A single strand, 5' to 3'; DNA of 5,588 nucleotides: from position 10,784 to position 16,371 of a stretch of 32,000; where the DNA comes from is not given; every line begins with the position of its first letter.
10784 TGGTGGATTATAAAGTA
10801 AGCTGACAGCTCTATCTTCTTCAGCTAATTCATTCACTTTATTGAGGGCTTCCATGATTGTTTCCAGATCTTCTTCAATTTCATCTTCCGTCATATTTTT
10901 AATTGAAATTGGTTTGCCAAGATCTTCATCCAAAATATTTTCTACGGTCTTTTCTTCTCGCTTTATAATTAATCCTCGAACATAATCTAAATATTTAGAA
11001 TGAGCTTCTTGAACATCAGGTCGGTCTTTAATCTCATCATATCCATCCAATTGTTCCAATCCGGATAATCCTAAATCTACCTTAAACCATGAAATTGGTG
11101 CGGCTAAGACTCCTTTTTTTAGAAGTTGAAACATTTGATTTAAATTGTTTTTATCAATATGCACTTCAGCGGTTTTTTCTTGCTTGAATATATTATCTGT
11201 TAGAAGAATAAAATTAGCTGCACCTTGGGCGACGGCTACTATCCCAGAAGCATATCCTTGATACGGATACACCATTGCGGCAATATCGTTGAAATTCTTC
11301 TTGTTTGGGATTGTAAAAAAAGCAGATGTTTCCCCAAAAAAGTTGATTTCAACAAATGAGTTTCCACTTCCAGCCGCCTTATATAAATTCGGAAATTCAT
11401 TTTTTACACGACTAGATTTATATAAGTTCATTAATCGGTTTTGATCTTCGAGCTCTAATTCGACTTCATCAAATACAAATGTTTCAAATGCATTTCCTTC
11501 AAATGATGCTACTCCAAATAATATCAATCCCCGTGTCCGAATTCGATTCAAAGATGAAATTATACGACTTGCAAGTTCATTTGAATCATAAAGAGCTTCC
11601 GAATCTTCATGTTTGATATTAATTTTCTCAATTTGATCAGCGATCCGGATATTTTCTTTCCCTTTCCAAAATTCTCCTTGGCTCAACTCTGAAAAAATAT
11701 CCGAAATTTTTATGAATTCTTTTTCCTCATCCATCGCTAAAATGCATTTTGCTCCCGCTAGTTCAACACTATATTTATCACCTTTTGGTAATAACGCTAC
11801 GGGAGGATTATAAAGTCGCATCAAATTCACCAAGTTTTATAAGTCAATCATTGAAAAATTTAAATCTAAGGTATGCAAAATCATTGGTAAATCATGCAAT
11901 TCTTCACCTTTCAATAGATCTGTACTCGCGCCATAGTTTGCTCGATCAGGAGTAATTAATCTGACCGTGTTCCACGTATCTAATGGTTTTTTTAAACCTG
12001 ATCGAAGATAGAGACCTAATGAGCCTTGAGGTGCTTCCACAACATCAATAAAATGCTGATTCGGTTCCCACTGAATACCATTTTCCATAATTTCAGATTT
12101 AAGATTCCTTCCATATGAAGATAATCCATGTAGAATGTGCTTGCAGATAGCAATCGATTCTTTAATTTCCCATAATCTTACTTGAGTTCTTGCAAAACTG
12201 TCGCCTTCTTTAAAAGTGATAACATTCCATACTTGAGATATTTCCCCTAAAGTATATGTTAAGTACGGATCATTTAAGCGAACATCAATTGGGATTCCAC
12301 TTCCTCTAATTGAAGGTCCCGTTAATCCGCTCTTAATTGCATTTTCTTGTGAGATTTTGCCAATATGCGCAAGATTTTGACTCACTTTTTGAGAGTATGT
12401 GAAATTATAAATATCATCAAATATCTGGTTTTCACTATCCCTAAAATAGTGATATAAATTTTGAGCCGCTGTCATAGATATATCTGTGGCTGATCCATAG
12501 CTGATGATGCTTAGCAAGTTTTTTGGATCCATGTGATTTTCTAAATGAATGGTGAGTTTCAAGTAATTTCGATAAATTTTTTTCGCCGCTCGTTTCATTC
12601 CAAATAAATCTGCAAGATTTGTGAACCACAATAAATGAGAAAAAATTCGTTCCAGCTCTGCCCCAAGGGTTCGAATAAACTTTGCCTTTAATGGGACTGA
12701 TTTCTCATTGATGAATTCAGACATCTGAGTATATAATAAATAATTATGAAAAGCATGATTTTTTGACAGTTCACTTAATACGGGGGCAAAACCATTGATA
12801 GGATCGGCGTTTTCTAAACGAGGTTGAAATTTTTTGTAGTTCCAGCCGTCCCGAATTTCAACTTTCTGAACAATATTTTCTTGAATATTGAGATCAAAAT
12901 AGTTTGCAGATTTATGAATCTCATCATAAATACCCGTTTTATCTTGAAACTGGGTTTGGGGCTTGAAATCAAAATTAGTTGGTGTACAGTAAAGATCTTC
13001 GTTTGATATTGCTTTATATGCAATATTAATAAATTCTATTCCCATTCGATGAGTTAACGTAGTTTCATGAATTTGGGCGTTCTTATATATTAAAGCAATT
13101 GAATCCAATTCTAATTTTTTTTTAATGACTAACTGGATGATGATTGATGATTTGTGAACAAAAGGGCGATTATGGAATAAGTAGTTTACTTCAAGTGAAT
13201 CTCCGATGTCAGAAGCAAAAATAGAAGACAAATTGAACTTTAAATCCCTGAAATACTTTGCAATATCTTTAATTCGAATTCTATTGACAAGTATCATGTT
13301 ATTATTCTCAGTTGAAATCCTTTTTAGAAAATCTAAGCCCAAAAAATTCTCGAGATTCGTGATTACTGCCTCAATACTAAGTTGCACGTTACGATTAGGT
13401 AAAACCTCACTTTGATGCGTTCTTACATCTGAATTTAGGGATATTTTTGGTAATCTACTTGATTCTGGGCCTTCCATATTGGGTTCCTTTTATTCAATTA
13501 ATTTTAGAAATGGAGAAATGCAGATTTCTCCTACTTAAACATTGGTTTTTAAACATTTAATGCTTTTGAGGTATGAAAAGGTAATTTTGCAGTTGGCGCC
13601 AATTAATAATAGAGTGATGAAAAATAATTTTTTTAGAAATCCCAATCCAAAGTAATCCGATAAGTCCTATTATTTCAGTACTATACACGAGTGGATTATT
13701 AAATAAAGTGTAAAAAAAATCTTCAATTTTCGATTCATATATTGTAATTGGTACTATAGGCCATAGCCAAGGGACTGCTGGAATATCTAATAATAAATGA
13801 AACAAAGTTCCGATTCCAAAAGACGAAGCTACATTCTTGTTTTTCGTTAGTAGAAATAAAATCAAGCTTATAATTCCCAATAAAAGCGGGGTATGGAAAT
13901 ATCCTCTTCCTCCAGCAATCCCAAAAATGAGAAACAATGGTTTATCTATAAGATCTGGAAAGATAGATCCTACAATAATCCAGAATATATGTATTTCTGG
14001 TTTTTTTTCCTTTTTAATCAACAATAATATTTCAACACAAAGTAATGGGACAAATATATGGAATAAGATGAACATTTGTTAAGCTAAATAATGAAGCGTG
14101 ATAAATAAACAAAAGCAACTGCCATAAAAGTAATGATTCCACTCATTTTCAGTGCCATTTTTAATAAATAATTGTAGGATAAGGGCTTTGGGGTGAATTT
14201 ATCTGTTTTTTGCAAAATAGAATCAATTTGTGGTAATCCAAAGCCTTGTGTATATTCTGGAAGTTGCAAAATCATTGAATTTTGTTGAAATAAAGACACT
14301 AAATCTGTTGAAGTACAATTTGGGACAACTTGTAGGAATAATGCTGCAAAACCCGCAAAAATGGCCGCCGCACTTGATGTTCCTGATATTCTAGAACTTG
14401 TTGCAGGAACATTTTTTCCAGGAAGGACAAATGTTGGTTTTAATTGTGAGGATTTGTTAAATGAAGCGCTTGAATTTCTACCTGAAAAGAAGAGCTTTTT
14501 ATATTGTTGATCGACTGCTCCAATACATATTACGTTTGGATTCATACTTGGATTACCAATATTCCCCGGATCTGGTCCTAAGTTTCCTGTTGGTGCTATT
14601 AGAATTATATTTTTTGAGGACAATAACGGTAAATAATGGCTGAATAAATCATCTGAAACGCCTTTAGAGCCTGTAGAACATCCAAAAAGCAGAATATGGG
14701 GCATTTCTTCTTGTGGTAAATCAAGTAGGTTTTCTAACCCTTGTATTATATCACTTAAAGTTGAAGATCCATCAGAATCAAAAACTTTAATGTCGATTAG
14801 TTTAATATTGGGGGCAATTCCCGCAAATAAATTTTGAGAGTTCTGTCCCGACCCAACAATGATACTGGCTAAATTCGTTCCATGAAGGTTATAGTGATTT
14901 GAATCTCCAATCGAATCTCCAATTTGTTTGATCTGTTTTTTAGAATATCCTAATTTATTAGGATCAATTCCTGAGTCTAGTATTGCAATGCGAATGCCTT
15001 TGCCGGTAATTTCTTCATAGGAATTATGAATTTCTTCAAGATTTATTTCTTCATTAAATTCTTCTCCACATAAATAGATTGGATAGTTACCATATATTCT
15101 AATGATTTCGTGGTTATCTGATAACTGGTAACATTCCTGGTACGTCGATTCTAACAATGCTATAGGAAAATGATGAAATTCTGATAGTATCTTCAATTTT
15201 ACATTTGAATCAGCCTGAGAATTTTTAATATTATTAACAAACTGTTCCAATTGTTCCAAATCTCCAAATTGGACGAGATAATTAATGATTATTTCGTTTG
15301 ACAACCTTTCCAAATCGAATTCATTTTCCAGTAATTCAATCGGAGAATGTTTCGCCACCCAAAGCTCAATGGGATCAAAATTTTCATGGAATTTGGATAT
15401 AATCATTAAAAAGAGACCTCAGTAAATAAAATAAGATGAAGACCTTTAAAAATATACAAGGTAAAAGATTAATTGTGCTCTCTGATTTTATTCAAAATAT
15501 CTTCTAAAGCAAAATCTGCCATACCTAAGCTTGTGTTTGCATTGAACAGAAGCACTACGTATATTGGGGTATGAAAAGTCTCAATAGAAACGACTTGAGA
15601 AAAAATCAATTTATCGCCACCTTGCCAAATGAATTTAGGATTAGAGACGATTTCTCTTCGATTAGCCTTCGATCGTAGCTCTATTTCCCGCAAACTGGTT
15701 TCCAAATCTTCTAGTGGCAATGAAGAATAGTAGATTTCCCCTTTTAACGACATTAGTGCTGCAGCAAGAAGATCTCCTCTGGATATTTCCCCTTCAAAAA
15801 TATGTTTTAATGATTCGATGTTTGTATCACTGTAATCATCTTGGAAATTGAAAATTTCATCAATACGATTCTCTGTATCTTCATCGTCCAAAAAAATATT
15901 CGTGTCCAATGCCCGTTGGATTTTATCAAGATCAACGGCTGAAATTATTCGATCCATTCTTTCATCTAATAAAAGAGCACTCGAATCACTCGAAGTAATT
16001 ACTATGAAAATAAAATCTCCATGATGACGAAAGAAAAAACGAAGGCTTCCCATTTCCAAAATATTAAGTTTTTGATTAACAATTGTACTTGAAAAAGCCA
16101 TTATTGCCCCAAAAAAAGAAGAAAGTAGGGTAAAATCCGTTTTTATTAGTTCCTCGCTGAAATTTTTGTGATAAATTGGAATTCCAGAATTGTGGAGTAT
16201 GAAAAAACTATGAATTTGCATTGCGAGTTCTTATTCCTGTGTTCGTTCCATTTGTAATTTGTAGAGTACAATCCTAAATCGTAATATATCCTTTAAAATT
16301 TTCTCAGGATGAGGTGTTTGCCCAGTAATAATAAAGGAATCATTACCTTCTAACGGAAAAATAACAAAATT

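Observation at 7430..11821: Two adjacent paralogous genes carry four copies of an unassigned ~290-aa module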

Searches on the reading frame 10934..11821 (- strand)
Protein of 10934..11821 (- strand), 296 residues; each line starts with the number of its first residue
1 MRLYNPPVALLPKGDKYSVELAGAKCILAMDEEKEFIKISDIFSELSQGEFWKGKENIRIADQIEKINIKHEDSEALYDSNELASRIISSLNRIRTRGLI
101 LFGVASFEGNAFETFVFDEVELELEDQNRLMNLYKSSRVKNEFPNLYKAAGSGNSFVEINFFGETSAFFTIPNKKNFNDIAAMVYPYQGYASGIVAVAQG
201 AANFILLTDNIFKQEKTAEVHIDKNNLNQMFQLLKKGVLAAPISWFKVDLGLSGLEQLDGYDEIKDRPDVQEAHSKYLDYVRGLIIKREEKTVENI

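Call 34: find_homologous_proteins(query=A2, max_evalue=0.001)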
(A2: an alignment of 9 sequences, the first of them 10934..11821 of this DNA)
Query A2 (9 sequences) (296 aa, profile of the alignment): 11 proteins with E <= 0.001 among 8000 candidates.
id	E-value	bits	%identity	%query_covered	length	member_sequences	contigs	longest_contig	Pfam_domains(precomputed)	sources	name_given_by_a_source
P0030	3.6e-157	541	51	100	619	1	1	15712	-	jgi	jgi:hypothetical protein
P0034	8.1e-153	527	51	100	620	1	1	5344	-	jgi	-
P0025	9.5e-151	520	56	100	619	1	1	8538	-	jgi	jgi:hypothetical protein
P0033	6.7e-142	491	49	100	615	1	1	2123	-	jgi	-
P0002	1.5e-140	486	86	82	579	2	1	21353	-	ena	-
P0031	1.1e-131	457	56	99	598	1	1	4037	-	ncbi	-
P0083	3.8e-97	344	25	99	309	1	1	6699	-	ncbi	-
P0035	2.0e-78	282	68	48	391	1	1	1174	-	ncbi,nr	ncbi:MAG: hypothetical protein KAR20_23870, partial [Candidatus Heimdallarchaeota archaeon]|nr:hypot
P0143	1.2e-71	260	25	95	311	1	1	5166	-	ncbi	ncbi:MAG: hypothetical protein ACTSU5_16010 [Promethearchaeota archaeon]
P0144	3.1e-69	252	25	94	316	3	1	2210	-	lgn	-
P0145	3.3e-58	216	63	65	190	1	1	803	-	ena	-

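Call 45: find_related_loci(query=A3, collection=genome_contigs, flank=10000)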
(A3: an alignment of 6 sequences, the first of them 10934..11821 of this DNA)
Query A3 (296 aa) in genome_contigs; peptide patterns used: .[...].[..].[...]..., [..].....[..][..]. (x = any residue, [..] = any of these).
58 stretches matched a pattern; 18 encode a relative of the query (tblastn E <= 1e-3); 18 distinct loci.
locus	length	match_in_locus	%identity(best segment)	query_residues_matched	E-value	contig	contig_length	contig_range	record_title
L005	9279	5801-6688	77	1-296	2e-157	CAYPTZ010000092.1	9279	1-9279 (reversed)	MAG TPA_asm: uncultured archaeon isolate binchicken_co116_149 genome assembly, contig: NODE_8581_length_9279_cov_4.07816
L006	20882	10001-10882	67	1-296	9e-135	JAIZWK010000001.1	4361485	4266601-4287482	MAG: Candidatus Harpocratesius repetitus isolate FW102 FWG169_LokiFW102v12_contig001_4361485bp, whole genome shotgun seq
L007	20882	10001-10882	66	1-296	3e-131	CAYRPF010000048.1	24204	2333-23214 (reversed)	MAG TPA_asm: uncultured archaeon isolate binchicken_co256_1 genome assembly, contig: NODE_3772_length_24204_cov_7.812249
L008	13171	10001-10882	66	1-296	8e-131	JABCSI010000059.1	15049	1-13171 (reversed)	MAG: Promethearchaeota archaeon isolate HM1_B6_4 NODE_1878_length_15049_cov_0.654336, whole genome shotgun sequence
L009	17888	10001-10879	58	2-296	2e-111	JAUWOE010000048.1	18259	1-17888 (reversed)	MAG: Promethearchaeum sp. isolate CSMAG_2442 CSMAG_2442_k141_214010_length_18259_cov_7.7330, whole genome shotgun sequen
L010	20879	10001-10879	58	2-296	3e-111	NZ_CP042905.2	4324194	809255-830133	Promethearchaeum syntrophicum strain MK-D1 chromosome, complete genome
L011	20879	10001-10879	58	2-296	6e-110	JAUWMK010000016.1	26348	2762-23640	MAG: Promethearchaeum sp. isolate CSMAG_2396 CSMAG_2396_k141_1242129_length_26348_cov_6.9950, whole genome shotgun seque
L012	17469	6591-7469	57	2-296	2e-108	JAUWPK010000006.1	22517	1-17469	MAG: Promethearchaeum sp. isolate CSMAG_2474 CSMAG_2474_k141_3289_length_22517_cov_7.0000, whole genome shotgun sequence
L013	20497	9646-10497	55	1-292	9e-98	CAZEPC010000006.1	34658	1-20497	MAG TPA_asm: uncultured archaeon isolate binchicken_co13_463 genome assembly, contig: NODE_1393_length_34658_cov_4.71447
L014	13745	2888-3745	35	2-288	2e-49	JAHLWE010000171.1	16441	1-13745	MAG: Promethearchaeota archaeon isolate 2R3_4 k141_36673, whole genome shotgun sequence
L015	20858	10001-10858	35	2-288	1e-48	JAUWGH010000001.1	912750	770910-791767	MAG: Promethearchaeota archaeon isolate CSMAG_2237 CSMAG_2237_k141_2936613_length_912750_cov_69.0513, whole genome shotg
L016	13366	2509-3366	34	2-288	4e-48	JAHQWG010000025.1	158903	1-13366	MAG: Promethearchaeia archaeon isolate ABR01 NODE_27_length_158903_cov_20, whole genome shotgun sequence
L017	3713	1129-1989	36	1-290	8e-48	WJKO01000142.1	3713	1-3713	MAG: Promethearchaeota archaeon isolate Bin_342 k141_811119, whole genome shotgun sequence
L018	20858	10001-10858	34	2-288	1e-46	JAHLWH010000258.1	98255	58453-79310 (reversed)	MAG: Promethearchaeota archaeon isolate 6H3_1 k141_94089, whole genome shotgun sequence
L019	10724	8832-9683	34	1-288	2e-44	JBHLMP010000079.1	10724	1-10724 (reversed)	MAG: Promethearchaeota archaeon isolate DZ2M.348 DZ2M.348@21488, whole genome shotgun sequence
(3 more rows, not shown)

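Call 76: find_encoding_contigs(protein=P0143, flank=10000, max_places=2)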
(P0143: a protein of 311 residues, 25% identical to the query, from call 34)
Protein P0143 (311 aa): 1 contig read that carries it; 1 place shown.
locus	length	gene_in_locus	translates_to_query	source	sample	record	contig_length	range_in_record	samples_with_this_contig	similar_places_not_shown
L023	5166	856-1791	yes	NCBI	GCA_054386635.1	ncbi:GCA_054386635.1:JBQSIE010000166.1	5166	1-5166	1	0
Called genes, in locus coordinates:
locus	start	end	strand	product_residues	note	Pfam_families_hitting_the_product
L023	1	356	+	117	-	?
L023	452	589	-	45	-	-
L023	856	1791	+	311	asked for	-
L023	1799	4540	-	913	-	PF00270:DEAD, PF00271:Helicase_C, PF19131:DUF5814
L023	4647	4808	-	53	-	-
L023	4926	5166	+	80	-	?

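Call 78: find_related_loci(query=A3, collection=metagenome_contigs, flank=10000)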
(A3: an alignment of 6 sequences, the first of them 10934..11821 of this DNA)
Query A3 (296 aa) in metagenome_contigs; peptide patterns used: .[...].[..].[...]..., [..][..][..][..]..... (x = any residue, [..] = any of these).
170 stretches matched a pattern; 14 encode a relative of the query (tblastn E <= 1e-3); 14 distinct loci.
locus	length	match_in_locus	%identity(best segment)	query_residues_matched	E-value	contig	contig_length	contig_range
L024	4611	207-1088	66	1-296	3e-133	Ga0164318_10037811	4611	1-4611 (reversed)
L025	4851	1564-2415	55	1-292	3e-98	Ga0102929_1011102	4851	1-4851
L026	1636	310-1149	36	1-282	1e-57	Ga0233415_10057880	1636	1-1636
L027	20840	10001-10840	36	1-282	3e-52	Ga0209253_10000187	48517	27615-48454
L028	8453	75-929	36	1-288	5e-52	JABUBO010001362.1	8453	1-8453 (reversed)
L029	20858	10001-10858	34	2-288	1e-48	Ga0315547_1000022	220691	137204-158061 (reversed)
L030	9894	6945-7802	34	2-288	2e-48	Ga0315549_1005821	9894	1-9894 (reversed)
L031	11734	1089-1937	34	1-288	1e-48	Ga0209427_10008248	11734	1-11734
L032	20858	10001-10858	34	2-288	1e-48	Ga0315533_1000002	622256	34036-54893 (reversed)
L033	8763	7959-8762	34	2-270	3e-44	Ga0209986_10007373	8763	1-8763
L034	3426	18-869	34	1-288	2e-44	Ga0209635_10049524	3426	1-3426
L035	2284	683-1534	33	1-288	1e-43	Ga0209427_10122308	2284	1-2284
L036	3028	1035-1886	35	1-288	1e-42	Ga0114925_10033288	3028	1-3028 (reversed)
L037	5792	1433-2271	35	1-288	5e-36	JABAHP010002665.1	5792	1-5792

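Call 85: search_protein_families(library=pfam, proteins=[L027:3313-5055:-, L027:6196-6678:-, L027:7004-7588:-, L027:7726-8229:-, L027:8192-9466:+, L027:9490-9816:-, L027:11035-12204:-, L027:12271-13098:-, L027:15122-15934:-, L027:15962-17629:-], max_evalue=0.001)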
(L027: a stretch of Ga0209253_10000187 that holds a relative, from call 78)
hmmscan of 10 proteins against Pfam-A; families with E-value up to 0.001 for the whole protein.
L027:3313-5055:- (580 aa): 0 families

L027:6196-6678:- (160 aa): 2 families
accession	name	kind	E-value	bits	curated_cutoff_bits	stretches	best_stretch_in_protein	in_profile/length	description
PF02830.23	V4R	-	4e-08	33.6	31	1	97-156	6-61/62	V4R domain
PF10702.14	DUF2507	-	3.8e-06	27.3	35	1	34-141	16-111/123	Protein of unknown function (DUF2507)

L027:7004-7588:- (194 aa): 4 families
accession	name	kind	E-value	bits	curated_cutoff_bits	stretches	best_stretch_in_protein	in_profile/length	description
PF00071.28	Ras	-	3.1e-40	137.8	21.6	1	13-173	1-160/162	Ras family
PF08477.19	Roc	-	4.6e-30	104.7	27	1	13-129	1-119/119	Ras of Complex, Roc, domain of DAPkinase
PF00025.27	Arf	-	3.6e-11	43.3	22.3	1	9-172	12-173/174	ADP-ribosylation factor family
PF00009.33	GTP_EFTU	-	2.8e-06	27.5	26.5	1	44-173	57-186/188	Elongation factor Tu GTP binding domain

L027:7726-8229:- (167 aa): 0 families

L027:8192-9466:+ (424 aa): 4 families
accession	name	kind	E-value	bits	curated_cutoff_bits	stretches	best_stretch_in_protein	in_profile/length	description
PF02826.25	2-Hacid_dh_C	-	3.7e-45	153.9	25.1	1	170-347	1-172/178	D-isomer specific 2-hydroxyacid dehydrogenase, NAD binding domain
PF00389.36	2-Hacid_dh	-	2.7e-10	40.5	24.6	1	82-384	16-124/134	D-isomer specific 2-hydroxyacid dehydrogenase, catalytic domain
PF03446.21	NAD_binding_2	-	7.6e-10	39.5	21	1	213-321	2-112/161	NAD binding domain of 6-phosphogluconate dehydrogenase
PF07991.19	KARI_N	-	0.00014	21.9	20.6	0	208-311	2-103/165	Acetohydroxy acid isomeroreductase, NADPH-binding domain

L027:9490-9816:- (108 aa): 0 families

L027:11035-12204:- (389 aa): 1 family
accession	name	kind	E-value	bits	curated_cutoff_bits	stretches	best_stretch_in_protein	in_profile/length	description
PF00082.27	Peptidase_S8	-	1.1e-22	81.2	21.8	1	104-326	1-261/288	Subtilase family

L027:12271-13098:- (275 aa): 2 families
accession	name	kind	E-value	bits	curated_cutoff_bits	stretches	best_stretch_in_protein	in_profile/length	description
PF01791.15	DeoC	-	1.6e-54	185.4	23.8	1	21-240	3-227/229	DeoC/LacD family aldolase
PF22649.2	Cgl0159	-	3.2e-05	23.8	27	1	154-240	148-236/251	Cgl0159-like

L027:15122-15934:- (270 aa): 1 family
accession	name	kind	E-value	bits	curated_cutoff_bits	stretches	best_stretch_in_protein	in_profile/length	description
PF01040.23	UbiA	-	1.6e-08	34.6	34.2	1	20-190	2-177/250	UbiA prenyltransferase family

L027:15962-17629:- (555 aa): 2 families
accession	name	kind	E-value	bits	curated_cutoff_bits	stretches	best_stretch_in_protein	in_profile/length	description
PF00016.26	RuBisCO_large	-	3.9e-56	191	30.1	1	207-489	16-299/299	Ribulose bisphosphate carboxylase large chain, catalytic domain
PF02788.21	RuBisCO_large_N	-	6.9e-12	46.1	20.7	1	57-184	6-120/120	Ribulose bisphosphate carboxylase large chain, N-terminal domain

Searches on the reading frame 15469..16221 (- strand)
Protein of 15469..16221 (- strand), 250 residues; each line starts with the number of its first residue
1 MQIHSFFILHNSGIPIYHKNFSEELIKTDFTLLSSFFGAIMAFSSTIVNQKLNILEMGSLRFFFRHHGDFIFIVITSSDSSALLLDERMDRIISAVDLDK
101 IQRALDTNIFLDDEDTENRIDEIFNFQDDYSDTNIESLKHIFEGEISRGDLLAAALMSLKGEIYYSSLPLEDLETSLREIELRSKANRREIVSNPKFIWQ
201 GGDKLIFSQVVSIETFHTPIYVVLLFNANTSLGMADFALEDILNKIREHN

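Call 4: search_protein_families(library=pfam, proteins=[window:15469-16221:-], max_evalue=1)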
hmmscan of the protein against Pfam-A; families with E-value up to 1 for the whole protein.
window:15469-16221:- (250 aa): 2 families
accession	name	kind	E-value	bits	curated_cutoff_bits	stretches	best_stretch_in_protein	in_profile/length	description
PF19036.6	Fuz_longin_1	-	1.6e-07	32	26.1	1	6-96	3-90/125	First Longin domain of FUZ, MON1 and HPS1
PF19031.6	Intu_longin_1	-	0.11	13.2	23.7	1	37-93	42-91/112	First Longin domain of INTU, CCZ1 and HPS4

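Call 5: search_protein_families(library=ncbifam, proteins=[window:15469-16221:-], max_evalue=1)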
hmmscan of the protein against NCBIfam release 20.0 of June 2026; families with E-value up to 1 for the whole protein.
window:15469-16221:- (250 aa): 0 families

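Call 39: search_protein_families(library=padloc, proteins=[window:15469-16221:-], max_evalue=0.1)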
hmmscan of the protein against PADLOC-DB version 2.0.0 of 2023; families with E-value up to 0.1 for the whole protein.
window:15469-16221:- (250 aa): 0 families

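Call 68: search_solved_structures(query=window:15469-16221:-, max_evalue=1)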
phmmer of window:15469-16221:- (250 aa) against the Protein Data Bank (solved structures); distinct sequences matched with E-value up to 1: 0.
